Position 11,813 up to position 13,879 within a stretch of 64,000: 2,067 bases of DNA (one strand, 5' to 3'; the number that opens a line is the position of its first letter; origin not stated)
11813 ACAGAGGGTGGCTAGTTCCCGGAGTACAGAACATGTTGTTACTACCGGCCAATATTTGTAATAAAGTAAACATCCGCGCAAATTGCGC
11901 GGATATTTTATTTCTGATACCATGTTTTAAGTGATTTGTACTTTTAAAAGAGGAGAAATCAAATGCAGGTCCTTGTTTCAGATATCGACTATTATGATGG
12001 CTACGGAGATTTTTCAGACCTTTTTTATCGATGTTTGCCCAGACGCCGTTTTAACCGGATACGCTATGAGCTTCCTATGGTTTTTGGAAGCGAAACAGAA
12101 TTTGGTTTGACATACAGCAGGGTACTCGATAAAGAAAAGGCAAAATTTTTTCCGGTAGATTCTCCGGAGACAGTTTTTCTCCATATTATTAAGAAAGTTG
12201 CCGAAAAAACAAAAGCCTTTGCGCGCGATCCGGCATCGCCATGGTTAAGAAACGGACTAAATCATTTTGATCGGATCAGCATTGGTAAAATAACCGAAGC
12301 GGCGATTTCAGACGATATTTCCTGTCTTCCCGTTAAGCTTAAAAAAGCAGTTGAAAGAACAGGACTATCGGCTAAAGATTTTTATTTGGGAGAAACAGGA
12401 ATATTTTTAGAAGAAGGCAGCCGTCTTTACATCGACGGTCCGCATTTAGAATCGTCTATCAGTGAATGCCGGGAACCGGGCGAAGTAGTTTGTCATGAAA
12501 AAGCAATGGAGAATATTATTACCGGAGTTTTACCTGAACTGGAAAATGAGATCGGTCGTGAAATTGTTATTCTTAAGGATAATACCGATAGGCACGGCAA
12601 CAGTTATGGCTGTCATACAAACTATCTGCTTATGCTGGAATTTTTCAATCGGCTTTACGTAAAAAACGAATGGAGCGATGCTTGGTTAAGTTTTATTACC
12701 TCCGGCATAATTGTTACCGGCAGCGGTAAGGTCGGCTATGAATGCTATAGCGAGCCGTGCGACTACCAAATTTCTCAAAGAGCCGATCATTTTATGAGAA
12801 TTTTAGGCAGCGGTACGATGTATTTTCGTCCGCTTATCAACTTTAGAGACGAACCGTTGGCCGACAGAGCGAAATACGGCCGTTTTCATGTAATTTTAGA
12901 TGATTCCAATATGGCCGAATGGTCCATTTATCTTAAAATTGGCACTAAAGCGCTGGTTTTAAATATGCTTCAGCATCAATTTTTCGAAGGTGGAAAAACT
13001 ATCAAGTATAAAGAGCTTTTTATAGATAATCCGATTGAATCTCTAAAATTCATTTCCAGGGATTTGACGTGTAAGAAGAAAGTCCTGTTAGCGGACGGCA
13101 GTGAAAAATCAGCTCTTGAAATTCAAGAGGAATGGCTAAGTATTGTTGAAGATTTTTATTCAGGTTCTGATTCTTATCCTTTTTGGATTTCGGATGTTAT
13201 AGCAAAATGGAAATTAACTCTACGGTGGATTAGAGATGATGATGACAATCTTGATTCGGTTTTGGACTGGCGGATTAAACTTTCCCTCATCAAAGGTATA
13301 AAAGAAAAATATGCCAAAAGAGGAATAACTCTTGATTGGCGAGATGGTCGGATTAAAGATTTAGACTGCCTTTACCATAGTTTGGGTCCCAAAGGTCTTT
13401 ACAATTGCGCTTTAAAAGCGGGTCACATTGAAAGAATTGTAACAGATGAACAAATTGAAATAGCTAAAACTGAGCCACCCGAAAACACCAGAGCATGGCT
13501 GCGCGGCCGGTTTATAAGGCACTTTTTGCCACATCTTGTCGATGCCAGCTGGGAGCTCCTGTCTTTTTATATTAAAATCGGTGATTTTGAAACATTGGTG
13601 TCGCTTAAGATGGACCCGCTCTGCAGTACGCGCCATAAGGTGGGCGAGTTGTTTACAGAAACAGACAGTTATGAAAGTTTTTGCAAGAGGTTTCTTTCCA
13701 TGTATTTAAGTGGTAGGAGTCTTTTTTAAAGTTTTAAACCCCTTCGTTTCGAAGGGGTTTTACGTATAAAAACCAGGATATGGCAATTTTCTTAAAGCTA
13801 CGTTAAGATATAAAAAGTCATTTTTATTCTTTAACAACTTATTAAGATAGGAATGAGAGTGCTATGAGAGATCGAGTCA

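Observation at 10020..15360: Orphan pupylation-like module: Mpa/ARC ATPase ending in GQYL plus two PafA/Dop paralogs, with no Pup/UBact or proteasome genes visible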

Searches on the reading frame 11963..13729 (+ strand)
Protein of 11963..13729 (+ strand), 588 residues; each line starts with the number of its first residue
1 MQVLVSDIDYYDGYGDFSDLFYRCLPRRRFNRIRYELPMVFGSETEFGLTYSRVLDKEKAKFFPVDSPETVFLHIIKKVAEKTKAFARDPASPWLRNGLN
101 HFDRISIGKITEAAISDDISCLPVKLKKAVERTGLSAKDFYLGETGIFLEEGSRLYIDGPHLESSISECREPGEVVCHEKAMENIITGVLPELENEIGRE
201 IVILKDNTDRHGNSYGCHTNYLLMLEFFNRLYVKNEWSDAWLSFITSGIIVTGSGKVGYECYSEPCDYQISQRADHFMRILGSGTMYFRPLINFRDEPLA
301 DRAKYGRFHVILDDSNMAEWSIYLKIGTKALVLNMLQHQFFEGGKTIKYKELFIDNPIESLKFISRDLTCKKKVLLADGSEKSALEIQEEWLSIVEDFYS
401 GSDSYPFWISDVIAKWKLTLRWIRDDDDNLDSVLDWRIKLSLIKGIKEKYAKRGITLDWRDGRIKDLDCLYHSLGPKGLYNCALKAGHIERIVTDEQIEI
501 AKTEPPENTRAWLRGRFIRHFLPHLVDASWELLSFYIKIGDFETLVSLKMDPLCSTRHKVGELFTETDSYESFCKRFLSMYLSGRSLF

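Call 4: search_protein_families(library=pfam, proteins=[window:11963-13729:+], max_evalue=0.01)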
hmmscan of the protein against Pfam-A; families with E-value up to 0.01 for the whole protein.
window:11963-13729:+ (588 aa): 1 family
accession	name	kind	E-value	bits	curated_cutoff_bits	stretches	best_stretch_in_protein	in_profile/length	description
PF03136.20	Pup_ligase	-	5.7e-106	355.6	25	1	40-532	2-439/441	Pup-ligase protein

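Call 5: search_protein_families(library=ncbifam, proteins=[window:11963-13729:+], max_evalue=0.01)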
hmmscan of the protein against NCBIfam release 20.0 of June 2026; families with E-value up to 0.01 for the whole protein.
window:11963-13729:+ (588 aa): 2 families
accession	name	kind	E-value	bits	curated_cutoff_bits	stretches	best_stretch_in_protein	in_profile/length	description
TIGR03688.1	depupylase_Dop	equivalog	4.1e-85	286.4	492.3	1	141-565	77-483/485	depupylase/deamidase Dop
TIGR03686.1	pupylate_PafA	equivalog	1.9e-82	277.3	551.3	1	145-564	42-454/457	Pup--protein ligase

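Call 13: find_encoding_contigs(protein=window:11963-13729:+, flank=10000, max_places=6)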
Protein window:11963-13729:+ (588 aa): 5 contigs read that carry it; 4 places shown.
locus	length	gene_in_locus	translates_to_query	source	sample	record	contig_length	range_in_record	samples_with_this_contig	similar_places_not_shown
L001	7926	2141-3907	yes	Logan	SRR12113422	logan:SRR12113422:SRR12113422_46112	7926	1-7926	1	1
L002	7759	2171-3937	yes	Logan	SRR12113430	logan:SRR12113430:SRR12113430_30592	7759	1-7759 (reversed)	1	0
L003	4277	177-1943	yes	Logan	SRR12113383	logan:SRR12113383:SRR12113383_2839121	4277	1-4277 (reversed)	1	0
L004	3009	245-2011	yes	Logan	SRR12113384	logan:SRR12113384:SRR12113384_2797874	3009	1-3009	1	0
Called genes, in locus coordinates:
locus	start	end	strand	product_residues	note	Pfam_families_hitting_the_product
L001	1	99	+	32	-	?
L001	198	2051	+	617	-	PF13191:AAA_16 (faint), PF13401:AAA_22 (faint), PF01637:ATPase_2 (faint), PF16450:Prot_ATP_ID_OB_C (faint), PF17758:Prot_ATP_ID_OB_N (weak), PF00004:AAA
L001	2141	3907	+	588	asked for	PF03136:Pup_ligase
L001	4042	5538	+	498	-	PF03136:Pup_ligase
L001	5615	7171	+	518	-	-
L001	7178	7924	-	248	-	?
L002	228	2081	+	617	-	PF13191:AAA_16 (faint), PF13401:AAA_22 (faint), PF01637:ATPase_2 (faint), PF16450:Prot_ATP_ID_OB_C (faint), PF17758:Prot_ATP_ID_OB_N (weak), PF00004:AAA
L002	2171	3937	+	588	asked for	PF03136:Pup_ligase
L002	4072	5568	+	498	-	PF03136:Pup_ligase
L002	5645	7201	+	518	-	-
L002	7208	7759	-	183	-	?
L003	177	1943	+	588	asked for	PF03136:Pup_ligase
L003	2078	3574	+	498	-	PF03136:Pup_ligase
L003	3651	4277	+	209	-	?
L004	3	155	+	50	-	?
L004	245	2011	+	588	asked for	PF03136:Pup_ligase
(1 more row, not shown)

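Call 27: search_solved_structures(query=window:11963-13729:+, show_alignments=2)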
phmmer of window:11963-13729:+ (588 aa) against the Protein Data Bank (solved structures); distinct sequences matched with E-value up to 0.001: 5.
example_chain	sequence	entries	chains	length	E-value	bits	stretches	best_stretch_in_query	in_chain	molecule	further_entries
5lrt_A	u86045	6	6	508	1.3e-64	221.6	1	136-566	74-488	Depupylase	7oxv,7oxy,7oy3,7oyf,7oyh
4b0r_A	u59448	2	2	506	1.4e-64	221.6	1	136-566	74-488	DEAMIDASE-DEPUPYLASE DOP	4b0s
9cku_G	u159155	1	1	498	4.6e-63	216.5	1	142-571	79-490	Pup deamidase/depupylase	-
4b0t_A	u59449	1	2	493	7.5e-50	172.9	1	144-519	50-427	PUP--PROTEIN LIGASE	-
4bjr_A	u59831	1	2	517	3.5e-49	170.7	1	144-519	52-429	PUP--PROTEIN LIGASE, PROKARYOTIC UBIQUITIN-LIKE PROTEIN PUP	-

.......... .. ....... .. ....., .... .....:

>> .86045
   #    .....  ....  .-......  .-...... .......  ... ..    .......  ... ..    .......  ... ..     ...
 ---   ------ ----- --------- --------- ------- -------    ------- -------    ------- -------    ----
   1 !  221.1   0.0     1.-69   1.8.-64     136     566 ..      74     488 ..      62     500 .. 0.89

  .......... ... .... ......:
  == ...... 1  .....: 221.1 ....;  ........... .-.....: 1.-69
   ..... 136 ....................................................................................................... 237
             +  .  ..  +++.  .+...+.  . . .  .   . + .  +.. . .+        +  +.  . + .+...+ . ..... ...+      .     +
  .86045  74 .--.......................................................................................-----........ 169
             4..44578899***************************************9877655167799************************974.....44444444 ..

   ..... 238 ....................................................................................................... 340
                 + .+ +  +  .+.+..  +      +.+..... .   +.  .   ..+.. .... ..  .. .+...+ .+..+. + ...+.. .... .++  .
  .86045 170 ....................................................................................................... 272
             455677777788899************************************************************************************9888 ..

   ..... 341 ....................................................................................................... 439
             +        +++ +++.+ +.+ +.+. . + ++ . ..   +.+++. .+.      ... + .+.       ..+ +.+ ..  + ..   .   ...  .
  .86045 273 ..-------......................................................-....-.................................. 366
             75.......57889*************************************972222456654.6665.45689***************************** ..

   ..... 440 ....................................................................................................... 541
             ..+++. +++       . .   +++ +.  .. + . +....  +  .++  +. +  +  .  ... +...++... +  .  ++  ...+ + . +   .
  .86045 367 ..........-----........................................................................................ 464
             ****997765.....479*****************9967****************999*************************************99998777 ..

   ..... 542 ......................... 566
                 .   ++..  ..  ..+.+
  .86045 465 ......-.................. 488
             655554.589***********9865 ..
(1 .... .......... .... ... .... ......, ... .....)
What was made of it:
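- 11963..13729 (+): lig1: Pup-ligase-family paralog, 588 aa. Dop-leaning, with a roughly 95-residue, mostly helical insertion (about residues 55-150) at the Dop-loop position that carries a conserved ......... motif. Likely depupylase/deamidase-like (inferred). PF03136 355.6 bits (call 4). phmmer gives Dop 221.6 versus PafA 172.9 bits (call 27).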

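Call 75: predict_structure(alignment_id=A5)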
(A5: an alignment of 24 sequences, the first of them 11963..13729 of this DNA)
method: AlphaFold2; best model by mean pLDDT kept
length: 588 residues; sequences in the alignment: 24
mean_pLDDT: 85.1   pTM: 0.88
mean pLDDT of the five models: 85.1, 83.3, 83.3, 83.0, 82.8
residues with pLDDT >= 90: 315; 70-90: 188; 50-70: 42; < 50: 43
segments of 3 or more residues with pLDDT < 50: 1-33, 95-103
pLDDT, mean of each block of 10 residues (from residue 1): 31 38 40 62 92 90 73 94 91 52 61 87 86 87 90 91 94 97 97 93 86 82 87 87 97 87 76 92 80 77 86 96 97 90 71 95 96 97 98 93 86 98 98 98 97 94 92 95 98 98 92 91 88 86 84 71 85 88 65
secondary structure, 60 per line:
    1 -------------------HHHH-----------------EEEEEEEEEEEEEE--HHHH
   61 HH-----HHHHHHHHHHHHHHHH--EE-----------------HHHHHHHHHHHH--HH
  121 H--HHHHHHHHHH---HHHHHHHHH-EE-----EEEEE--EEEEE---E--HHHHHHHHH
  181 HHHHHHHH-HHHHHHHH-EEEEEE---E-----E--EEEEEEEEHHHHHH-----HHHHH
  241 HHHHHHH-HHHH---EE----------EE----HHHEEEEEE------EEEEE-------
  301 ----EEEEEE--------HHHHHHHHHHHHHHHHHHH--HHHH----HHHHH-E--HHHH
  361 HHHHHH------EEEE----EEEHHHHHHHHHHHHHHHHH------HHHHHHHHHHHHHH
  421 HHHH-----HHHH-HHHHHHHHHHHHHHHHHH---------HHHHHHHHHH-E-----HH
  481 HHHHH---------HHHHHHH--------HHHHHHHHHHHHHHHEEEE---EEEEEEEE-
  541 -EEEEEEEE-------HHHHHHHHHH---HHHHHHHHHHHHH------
elements in order: H20-23 E41-54 H57-62 H68-83 H105-116 H124-133 H137-145 E154-158 E161-165 H172-188 H190-197 E199-204 E217-224 H225-230 H236-247 H249-252 E277-282 E289-293 E305-310 H319-337 H340-343 H348-352 H357-366 E373-376 E381-383 H384-400 H407-424 H430-433 H435-452 H462-471 H479-485 H495-501 H510-524 E525-528 E532-539 E542-549 H557-566 H570-582

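Call 77: fold_search(model_id=the predicted structure, library=pdb)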
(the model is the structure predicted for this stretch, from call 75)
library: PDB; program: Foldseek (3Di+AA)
matches with E <= 10: 151; with E <= 0.001: 15
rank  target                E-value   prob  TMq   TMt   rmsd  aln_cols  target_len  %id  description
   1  7oxy_A                1.1e-34  1.00  0.72  0.89   3.1       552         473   28  Crystal structure of depupylase Dop in complex with Pup and AMP-PCP (released 2021-12-01)
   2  7oxv                  1.1e-34  1.00  0.72  0.83   4.9       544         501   28  Crystal structure of depupylase Dop in the Dop-loop-inserted state (released 2021-12-01)
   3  7oyh_A                5.7e-34  1.00  0.72  0.89   3.4       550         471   27  Crystal structure of depupylase Dop in complex with Pup and ADP/tetrafluoromagnesate (released 2021-12-01)
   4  4b0r                  8.0e-34  1.00  0.69  0.88   4.0       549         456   27  Structure of the Deamidase-Depupylase Dop of the Prokaryotic Ubiquitin-like Modification Pathway (released 2012-09-12)
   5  5lrt                  1.4e-33  1.00  0.71  0.89   3.7       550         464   27  Structure of the Deamidase-Depupylase Dop of the Prokaryotic Ubiquitin-like Modification Pathway in Complex with ADP and (released 2017-02-01)
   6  7oy3_A                4.5e-33  1.00  0.73  0.90   2.9       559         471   28  Crystal structure of depupylase Dop in complex with phosphorylated Pup and ADP (released 2021-12-01)
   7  4bjr_A                4.3e-31  1.00  0.66  0.77   6.9       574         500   26  Crystal structure of the complex between Prokaryotic Ubiquitin-like Protein Pup and its Ligase PafA (released 2013-05-01)
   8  4bjr_B                1.7e-30  1.00  0.66  0.77   3.9       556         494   26  Crystal structure of the complex between Prokaryotic Ubiquitin-like Protein Pup and its Ligase PafA (released 2013-05-01)
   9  9cku_G                3.5e-29  1.00  0.60  0.91   3.7       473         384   29  Complex of M. smegmatis Dop with M. tuberculosis CoaX and Pup91 (released 2024-11-13)
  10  4b0t_B                1.3e-25  1.00  0.61  0.75   3.6       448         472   31  Structure of the Pup Ligase PafA of the Prokaryotic Ubiquitin-like Modification Pathway in Complex with ADP (released 2012-09-12)
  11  4b0t_A                5.9e-25  1.00  0.62  0.77   5.4       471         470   30  Structure of the Pup Ligase PafA of the Prokaryotic Ubiquitin-like Modification Pathway in Complex with ADP (released 2012-09-12)
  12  1tt4_A                5.6e-06  1.00  0.36  0.57   6.8       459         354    9  Structure of NP459575, a predicted glutathione synthase from Salmonella typhimurium (released 2004-08-17)
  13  1r8g_A                2.2e-05  1.00  0.35  0.55   7.9       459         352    9  Structure and function of YbdK (released 2004-08-17)
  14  1r8g_B                2.4e-05  1.00  0.35  0.53   7.3       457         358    8  Structure and function of YbdK (released 2004-08-17)
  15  3ln7_B                4.6e-04  1.00  0.32  0.27  13.7       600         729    9  Crystal structure of a bifunctional glutathione synthetase from Pasteurella multocida (released 2011-04-13)
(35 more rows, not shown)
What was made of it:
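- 11963..13729 (+): AF2 model has pLDDT 85 (call 75); the top six structural hits are all Dop, TM 0.83-0.90, versus 0.77 for PafA (call 77).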
